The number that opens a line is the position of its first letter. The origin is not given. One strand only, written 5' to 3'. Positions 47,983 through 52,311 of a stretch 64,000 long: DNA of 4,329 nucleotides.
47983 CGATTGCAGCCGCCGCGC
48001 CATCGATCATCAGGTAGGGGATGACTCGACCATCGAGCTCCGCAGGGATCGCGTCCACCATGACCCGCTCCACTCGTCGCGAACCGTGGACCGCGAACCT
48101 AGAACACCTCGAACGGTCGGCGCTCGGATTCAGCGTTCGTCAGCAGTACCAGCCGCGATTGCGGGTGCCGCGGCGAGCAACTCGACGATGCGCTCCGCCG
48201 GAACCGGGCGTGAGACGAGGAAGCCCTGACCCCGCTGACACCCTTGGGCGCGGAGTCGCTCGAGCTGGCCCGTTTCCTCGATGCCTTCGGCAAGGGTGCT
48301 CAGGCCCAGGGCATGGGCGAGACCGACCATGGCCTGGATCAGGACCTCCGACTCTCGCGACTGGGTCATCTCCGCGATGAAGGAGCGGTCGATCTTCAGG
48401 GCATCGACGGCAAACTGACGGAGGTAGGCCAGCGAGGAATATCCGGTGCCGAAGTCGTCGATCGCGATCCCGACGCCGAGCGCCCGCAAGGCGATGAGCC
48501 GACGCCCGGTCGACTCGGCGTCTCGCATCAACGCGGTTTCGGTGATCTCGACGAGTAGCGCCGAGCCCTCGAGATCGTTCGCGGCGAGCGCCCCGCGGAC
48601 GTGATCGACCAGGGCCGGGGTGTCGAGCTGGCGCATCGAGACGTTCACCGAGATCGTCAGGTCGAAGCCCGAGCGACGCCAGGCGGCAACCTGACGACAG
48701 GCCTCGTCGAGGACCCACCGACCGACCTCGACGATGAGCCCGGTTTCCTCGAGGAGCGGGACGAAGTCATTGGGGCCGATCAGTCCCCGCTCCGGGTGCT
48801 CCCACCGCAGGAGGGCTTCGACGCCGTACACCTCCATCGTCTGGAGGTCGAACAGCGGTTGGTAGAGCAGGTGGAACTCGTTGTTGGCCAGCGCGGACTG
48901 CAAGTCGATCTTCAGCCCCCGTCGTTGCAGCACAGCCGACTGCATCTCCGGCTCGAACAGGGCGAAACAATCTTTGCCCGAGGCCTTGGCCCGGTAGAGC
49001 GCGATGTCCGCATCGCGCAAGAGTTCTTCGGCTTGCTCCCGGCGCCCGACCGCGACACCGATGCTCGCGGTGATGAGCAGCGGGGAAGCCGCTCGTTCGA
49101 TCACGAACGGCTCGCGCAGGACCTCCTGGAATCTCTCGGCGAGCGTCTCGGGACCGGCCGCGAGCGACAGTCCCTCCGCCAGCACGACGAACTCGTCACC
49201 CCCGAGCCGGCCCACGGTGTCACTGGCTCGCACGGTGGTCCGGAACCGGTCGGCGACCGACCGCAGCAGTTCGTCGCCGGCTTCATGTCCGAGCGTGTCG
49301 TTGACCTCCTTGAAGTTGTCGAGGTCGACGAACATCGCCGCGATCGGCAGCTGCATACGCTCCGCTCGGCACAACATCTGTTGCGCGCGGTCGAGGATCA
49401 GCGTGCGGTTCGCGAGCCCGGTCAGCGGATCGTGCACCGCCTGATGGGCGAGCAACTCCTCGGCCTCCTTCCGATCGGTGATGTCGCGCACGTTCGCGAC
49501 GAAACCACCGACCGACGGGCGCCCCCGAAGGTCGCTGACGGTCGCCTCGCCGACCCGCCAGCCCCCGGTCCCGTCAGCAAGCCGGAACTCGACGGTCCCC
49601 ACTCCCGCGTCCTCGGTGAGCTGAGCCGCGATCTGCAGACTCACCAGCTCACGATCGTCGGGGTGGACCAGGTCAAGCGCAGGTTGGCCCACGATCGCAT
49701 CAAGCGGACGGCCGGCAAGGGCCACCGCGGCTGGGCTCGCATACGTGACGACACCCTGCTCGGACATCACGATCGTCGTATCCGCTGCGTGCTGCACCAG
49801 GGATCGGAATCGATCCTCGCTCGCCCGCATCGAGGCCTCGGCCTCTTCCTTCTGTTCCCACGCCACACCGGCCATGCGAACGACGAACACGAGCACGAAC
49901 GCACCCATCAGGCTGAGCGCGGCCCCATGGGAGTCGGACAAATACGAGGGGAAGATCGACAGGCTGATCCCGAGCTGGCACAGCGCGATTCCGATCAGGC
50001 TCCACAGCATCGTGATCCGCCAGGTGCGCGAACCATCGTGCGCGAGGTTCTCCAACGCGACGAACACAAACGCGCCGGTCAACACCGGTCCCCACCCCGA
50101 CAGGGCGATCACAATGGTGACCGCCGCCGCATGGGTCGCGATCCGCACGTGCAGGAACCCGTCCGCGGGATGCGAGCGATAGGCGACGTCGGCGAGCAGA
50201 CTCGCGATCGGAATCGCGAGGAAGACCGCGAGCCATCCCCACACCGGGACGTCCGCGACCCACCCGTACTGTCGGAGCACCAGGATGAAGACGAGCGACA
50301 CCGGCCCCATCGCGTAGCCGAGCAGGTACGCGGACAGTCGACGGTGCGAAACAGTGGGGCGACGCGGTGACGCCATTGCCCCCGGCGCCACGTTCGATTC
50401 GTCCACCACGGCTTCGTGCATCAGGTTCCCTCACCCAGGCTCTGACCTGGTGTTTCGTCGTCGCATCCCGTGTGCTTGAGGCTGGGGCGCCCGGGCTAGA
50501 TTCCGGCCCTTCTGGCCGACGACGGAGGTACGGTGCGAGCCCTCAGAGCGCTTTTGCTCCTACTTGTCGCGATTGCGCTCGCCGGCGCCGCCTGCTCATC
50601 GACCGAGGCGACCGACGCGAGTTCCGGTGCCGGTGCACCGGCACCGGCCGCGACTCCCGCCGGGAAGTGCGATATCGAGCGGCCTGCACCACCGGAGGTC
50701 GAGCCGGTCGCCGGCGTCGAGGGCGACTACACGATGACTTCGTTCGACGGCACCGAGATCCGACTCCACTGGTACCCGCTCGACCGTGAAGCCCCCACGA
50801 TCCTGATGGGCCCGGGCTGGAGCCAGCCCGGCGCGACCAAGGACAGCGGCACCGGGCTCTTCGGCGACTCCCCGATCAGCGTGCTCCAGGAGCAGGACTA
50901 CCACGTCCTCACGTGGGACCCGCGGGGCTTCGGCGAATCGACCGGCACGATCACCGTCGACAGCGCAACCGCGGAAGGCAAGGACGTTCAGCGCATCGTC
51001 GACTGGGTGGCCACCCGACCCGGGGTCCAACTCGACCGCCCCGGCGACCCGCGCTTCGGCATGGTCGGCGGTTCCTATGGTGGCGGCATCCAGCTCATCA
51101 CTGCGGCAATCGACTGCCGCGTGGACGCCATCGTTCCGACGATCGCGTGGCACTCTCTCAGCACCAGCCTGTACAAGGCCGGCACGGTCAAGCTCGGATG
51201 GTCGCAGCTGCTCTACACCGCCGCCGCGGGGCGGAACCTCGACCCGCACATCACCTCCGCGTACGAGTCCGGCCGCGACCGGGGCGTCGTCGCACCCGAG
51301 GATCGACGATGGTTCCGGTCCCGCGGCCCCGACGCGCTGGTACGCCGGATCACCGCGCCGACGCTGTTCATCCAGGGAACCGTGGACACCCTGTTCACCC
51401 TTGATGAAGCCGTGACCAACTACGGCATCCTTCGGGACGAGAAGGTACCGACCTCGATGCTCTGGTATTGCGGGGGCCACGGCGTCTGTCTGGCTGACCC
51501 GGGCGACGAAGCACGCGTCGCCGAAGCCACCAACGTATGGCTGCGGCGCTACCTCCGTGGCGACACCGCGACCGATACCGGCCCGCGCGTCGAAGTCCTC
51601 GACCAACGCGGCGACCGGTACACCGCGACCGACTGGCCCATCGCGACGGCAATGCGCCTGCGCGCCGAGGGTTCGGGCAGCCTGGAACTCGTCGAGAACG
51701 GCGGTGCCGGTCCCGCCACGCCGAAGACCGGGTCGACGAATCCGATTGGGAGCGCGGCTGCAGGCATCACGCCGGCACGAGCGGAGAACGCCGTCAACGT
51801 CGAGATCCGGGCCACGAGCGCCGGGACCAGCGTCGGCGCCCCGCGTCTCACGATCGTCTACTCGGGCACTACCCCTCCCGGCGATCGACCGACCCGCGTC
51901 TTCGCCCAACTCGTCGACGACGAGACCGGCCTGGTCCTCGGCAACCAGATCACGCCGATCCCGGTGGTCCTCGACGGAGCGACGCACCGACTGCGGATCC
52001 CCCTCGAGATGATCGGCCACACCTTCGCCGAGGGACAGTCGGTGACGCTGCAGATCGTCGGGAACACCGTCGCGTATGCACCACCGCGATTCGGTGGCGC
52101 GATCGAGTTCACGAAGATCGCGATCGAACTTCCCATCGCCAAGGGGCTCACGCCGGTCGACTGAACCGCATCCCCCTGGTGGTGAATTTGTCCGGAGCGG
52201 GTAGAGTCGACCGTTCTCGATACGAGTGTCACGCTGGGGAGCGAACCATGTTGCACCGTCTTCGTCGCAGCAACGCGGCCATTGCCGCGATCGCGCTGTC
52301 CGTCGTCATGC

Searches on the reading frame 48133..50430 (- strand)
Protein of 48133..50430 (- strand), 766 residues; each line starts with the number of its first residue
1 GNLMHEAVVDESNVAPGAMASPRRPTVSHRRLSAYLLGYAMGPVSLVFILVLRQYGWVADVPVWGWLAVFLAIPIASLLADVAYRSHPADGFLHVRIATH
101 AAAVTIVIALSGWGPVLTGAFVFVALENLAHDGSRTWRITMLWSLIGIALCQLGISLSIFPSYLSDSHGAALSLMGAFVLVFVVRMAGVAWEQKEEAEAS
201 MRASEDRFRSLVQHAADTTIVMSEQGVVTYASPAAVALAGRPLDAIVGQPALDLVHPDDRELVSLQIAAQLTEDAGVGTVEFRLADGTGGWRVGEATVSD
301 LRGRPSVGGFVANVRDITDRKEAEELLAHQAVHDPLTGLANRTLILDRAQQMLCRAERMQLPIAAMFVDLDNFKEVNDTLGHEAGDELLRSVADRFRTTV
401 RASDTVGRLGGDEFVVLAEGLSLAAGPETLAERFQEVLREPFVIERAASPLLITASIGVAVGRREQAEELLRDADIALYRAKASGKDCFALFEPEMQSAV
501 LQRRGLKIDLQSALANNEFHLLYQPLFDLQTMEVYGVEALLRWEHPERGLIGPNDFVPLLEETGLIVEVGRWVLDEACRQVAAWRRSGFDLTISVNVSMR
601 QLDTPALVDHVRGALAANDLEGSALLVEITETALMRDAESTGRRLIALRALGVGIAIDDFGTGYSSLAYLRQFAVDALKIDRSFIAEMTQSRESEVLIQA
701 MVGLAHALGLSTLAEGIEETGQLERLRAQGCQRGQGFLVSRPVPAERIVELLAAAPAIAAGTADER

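Call 28: search_protein_families(library=pfam, proteins=[window:48133-50430:-], max_evalue=0.001)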
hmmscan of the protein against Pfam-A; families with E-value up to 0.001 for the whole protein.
window:48133-50430:- (766 aa): 6 families
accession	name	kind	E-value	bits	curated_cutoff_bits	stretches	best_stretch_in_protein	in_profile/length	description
PF00563.25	EAL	-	8.4e-72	241.8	31.3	1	509-742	3-236/236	EAL domain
PF00990.26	GGDEF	-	2.1e-42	145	23.8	1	331-487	1-160/161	Diguanylate cyclase, GGDEF domain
PF00989.32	PAS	-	1.9e-11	44.4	22.6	1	207-317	2-113/113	PAS fold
PF08448.16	PAS_4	-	4.1e-10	40.3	23.1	1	214-322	3-110/110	PAS fold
PF08447.18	PAS_3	-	3.2e-06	27.8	25.6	1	229-298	2-72/89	PAS fold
PF13426.13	PAS_9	-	9.2e-05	23.1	27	1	220-319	4-103/103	PAS domain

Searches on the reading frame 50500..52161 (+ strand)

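Call 28: search_protein_families(library=pfam, proteins=[window:50500-52161:+], max_evalue=0.001)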
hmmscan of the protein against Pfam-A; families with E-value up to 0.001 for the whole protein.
window:50500-52161:+ (554 aa): 5 families
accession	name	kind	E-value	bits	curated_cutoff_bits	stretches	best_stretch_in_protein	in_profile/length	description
PF02129.25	Peptidase_S15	-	2.1e-18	67.4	23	1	91-319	10-252/262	X-Pro dipeptidyl-peptidase (S15 family)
PF00561.26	Abhydrolase_1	-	1.4e-07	31.9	25.8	1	128-250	22-139/245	alpha/beta hydrolase fold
PF12146.15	Hydrolase_4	-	9.7e-07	28.8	27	1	127-212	25-105/239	Serine aminopeptidase, S33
PF12740.14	PETase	-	1.2e-05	25.3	28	0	152-221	92-162/263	PET hydrolase-like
PF00326.27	Peptidase_S9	-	0.00047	20.1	22.6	0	223-352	87-210/213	Prolyl oligopeptidase family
